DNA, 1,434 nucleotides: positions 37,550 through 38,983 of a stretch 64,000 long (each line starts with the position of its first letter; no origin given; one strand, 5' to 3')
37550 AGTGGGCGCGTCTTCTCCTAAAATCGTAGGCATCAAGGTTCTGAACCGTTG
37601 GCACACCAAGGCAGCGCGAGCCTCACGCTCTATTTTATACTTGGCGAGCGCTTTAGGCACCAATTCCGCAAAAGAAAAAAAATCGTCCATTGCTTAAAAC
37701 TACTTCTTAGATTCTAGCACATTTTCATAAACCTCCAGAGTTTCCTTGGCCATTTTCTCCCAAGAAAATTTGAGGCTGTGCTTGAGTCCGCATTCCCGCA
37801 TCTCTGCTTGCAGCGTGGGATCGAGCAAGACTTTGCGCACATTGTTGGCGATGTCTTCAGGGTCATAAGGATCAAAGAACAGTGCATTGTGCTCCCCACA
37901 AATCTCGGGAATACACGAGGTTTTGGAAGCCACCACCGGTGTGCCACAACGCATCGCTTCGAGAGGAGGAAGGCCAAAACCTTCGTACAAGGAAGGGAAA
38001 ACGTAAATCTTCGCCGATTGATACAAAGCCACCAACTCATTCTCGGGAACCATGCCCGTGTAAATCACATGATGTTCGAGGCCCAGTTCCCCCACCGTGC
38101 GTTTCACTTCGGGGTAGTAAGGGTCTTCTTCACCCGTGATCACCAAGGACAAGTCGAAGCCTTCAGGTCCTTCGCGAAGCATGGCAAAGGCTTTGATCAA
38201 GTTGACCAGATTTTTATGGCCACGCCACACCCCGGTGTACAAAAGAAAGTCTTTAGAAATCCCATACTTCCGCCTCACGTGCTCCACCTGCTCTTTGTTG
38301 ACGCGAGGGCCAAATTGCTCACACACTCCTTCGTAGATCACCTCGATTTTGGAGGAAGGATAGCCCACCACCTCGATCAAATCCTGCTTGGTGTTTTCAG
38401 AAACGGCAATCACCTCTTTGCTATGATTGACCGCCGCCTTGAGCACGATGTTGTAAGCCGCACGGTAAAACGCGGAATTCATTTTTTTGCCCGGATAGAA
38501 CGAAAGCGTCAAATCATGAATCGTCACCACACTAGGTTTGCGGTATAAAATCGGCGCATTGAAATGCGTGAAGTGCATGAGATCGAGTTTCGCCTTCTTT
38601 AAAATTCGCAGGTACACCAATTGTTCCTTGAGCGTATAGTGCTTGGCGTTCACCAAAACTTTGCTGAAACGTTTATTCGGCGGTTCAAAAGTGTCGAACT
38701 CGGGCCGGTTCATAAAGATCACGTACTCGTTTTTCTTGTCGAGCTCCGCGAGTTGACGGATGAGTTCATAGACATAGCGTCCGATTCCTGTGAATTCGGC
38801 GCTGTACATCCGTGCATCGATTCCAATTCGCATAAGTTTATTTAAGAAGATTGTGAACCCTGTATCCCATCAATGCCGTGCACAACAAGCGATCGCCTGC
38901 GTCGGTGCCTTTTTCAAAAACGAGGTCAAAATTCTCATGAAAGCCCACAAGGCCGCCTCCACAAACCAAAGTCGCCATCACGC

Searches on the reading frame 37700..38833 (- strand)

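Call 80: search_protein_families(library=pfam, proteins=[window:37700-38833:-], max_evalue=0.001)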
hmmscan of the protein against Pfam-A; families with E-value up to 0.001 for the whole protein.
window:37700-38833:- (377 aa): 6 families
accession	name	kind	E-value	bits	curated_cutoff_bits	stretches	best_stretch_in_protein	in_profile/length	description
PF00534.26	Glycos_transf_1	-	4.9e-38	130.8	26.4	1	187-349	6-169/172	Glycosyl transferases group 1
PF13692.12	Glyco_trans_1_4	-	1.1e-30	107.3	27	1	197-337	4-141/142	Glycosyl transferases group 1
PF13439.12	Glyco_transf_4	-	3.2e-20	73.3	28.5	1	16-170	3-166/170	Glycosyltransferase Family 4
PF20706.3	GT4-conflict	-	1.7e-11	44.2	26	1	204-315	209-323/385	Family 4 Glycosyltransferase in conflict systems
PF13524.12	Glyco_trans_1_2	-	5e-09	36.7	25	1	229-366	16-143/144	Glycosyl transferase-like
PF13579.12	Glyco_trans_4_4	-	5.7e-09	36.9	29.7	1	15-167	1-156/158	Glycosyl transferase 4-like domain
